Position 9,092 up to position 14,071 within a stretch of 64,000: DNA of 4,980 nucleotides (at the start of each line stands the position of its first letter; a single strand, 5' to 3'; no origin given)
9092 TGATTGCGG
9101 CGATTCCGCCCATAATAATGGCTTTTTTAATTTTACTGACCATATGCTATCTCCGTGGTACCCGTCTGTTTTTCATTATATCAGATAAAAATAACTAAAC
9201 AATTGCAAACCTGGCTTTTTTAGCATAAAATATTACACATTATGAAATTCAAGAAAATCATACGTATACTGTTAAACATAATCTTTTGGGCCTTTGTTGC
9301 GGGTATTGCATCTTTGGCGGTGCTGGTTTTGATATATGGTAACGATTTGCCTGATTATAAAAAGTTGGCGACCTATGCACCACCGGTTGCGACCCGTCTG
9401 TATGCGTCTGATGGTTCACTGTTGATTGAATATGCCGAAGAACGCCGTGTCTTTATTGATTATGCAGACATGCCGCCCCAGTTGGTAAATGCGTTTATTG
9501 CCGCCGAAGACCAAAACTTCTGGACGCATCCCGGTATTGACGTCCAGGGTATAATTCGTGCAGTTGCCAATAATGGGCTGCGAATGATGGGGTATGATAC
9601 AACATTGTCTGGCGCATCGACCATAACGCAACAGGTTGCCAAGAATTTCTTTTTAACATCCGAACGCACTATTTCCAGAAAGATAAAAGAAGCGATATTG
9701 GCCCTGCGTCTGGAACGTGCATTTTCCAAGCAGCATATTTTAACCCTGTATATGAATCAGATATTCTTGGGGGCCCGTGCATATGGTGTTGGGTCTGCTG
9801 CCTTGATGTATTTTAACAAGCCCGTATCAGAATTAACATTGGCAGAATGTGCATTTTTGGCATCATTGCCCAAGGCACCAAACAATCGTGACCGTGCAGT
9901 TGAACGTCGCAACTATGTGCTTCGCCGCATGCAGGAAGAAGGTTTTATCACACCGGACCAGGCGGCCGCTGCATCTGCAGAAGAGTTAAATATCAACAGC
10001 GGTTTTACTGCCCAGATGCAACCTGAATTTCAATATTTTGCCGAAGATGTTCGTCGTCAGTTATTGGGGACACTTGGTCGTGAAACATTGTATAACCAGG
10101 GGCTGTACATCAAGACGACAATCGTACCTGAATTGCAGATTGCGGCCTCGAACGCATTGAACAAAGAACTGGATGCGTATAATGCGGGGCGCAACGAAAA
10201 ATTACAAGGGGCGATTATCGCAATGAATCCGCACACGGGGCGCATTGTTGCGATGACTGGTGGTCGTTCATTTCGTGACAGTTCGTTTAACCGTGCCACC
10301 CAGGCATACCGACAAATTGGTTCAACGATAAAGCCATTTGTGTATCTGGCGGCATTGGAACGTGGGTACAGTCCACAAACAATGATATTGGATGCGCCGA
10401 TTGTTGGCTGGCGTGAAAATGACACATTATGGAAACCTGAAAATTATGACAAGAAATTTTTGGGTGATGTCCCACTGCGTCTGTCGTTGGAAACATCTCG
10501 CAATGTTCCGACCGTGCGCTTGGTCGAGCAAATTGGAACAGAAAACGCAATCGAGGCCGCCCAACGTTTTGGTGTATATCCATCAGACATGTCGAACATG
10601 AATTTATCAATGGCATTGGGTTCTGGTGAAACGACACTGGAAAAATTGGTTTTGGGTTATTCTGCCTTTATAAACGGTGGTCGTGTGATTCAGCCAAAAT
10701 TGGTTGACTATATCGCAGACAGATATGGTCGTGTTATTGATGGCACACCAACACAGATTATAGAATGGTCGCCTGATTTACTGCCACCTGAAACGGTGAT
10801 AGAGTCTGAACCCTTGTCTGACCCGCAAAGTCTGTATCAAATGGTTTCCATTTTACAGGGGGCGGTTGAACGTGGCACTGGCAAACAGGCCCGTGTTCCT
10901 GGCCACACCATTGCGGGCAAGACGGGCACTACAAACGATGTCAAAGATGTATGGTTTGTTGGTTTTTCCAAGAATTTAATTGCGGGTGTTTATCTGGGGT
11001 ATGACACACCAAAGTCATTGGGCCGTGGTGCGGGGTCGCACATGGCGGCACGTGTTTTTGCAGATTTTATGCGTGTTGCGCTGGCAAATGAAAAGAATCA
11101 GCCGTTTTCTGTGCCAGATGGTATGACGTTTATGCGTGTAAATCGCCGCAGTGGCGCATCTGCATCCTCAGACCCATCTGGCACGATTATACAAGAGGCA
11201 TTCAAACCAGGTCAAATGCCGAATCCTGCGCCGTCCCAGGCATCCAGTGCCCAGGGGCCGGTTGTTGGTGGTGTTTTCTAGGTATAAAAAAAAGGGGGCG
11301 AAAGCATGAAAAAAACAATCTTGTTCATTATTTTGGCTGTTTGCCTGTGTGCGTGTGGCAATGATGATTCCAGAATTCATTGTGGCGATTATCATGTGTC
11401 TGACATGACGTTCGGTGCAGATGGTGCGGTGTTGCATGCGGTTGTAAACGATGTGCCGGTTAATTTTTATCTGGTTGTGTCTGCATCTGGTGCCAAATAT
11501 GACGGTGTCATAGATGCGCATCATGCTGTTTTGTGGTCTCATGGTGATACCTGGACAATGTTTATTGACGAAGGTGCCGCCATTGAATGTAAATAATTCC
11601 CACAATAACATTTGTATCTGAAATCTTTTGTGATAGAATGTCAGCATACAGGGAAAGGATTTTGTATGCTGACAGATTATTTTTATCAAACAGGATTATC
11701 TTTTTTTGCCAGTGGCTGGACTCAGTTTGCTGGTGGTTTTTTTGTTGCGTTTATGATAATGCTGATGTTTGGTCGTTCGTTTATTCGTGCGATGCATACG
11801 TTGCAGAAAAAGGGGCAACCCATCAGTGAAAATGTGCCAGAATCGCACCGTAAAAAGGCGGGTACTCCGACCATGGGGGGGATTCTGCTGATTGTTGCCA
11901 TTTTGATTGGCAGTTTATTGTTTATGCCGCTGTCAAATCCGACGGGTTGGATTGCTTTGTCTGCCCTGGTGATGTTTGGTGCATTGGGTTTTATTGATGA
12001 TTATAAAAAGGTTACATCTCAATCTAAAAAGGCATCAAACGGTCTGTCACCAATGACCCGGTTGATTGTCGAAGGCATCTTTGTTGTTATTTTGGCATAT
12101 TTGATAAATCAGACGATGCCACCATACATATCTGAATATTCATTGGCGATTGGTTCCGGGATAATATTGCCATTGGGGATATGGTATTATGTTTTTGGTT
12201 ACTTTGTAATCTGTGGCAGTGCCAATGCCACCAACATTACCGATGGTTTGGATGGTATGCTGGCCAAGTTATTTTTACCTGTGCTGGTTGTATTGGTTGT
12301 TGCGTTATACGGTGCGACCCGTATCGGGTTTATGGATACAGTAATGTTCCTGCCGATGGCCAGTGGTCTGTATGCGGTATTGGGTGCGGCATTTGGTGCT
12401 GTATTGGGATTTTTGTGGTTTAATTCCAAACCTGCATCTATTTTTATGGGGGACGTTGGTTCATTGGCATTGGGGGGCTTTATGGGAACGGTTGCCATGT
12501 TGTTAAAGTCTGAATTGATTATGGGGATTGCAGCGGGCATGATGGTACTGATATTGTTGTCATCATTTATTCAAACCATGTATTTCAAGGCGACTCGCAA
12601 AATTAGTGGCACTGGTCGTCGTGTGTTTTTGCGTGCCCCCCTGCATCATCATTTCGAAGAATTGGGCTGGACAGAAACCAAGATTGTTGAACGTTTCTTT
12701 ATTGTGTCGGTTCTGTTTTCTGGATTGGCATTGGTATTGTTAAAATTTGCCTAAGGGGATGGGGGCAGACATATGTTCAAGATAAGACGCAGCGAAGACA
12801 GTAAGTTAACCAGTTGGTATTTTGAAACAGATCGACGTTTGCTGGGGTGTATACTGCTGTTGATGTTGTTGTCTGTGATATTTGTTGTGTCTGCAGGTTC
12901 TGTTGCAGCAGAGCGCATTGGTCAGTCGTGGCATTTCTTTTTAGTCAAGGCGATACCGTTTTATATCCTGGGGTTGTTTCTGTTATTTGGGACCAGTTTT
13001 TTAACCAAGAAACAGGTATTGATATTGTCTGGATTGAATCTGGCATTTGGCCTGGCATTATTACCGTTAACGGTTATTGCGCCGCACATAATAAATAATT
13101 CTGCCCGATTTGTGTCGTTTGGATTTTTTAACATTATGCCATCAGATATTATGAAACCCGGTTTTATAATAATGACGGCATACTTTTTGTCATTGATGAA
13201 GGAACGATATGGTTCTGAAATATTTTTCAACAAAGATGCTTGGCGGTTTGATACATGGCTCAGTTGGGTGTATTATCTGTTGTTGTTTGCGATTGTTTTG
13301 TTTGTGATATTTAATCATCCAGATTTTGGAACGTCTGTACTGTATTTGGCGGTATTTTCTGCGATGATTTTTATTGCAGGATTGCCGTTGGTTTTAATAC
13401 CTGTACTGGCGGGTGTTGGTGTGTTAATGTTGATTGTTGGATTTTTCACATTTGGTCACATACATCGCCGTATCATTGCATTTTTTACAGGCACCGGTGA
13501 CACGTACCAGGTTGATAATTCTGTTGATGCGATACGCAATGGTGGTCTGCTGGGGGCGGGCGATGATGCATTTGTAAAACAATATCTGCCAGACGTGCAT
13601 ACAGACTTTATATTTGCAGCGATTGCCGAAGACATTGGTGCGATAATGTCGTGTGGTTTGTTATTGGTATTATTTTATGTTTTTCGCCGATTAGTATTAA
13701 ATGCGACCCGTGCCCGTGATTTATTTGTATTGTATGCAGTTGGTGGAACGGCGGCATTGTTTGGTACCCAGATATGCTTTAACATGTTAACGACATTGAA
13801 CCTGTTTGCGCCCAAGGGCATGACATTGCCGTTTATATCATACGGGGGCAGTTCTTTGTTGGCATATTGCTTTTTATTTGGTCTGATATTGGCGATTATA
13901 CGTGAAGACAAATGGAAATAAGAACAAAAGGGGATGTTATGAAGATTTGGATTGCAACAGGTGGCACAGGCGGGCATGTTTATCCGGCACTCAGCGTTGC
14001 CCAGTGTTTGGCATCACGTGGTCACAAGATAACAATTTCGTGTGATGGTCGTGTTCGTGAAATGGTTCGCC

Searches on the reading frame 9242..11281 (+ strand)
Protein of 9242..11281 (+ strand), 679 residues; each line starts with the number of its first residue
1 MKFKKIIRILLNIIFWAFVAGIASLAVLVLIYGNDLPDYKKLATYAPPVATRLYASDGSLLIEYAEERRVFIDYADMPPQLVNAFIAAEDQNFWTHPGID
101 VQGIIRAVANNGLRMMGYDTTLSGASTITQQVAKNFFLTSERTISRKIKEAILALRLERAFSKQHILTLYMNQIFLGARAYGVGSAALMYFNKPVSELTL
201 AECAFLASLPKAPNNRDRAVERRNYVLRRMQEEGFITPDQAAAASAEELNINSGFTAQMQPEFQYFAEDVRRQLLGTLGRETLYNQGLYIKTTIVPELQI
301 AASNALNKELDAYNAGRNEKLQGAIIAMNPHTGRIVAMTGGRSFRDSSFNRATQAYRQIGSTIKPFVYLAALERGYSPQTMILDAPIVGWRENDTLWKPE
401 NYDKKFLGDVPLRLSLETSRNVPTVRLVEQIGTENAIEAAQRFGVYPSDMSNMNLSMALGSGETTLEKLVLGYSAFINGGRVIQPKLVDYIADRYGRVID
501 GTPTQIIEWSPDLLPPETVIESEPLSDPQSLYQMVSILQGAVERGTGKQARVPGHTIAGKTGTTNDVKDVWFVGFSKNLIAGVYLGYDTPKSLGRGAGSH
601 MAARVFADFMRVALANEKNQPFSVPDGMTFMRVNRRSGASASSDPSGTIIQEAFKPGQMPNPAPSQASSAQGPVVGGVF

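Call 9: search_protein_families(library=pfam, proteins=[window:9242-11281:+], max_evalue=0.001)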
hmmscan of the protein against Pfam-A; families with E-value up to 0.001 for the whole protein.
window:9242-11281:+ (679 aa): 2 families
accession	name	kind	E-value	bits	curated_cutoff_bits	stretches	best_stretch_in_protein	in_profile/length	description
PF00912.28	Transgly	-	1.7e-58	197.4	27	1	61-231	5-178/178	Transglycosylase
PF00905.27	Transpeptidase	-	2e-30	106.5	22.1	1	323-610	1-298/299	Penicillin binding protein transpeptidase domain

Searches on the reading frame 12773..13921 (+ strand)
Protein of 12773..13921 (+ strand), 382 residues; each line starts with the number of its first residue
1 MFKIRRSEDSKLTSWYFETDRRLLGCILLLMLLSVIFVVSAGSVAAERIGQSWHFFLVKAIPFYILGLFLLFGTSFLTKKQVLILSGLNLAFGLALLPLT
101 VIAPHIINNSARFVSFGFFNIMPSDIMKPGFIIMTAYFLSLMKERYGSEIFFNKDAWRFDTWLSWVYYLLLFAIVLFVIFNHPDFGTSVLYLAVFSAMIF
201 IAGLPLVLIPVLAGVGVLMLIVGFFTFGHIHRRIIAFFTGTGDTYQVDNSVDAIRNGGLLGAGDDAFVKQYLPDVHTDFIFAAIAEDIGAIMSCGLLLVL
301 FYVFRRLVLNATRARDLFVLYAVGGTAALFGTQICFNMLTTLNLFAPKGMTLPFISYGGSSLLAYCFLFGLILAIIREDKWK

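Call 9: search_protein_families(library=pfam, proteins=[window:12773-13921:+], max_evalue=0.001)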
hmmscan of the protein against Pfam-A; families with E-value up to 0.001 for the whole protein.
window:12773-13921:+ (382 aa): 1 family
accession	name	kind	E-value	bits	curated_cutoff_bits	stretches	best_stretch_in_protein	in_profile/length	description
PF01098.24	FTSW_RODA_SPOVE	-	5.3e-57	193.9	26.4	1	23-379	4-354/356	Cell cycle protein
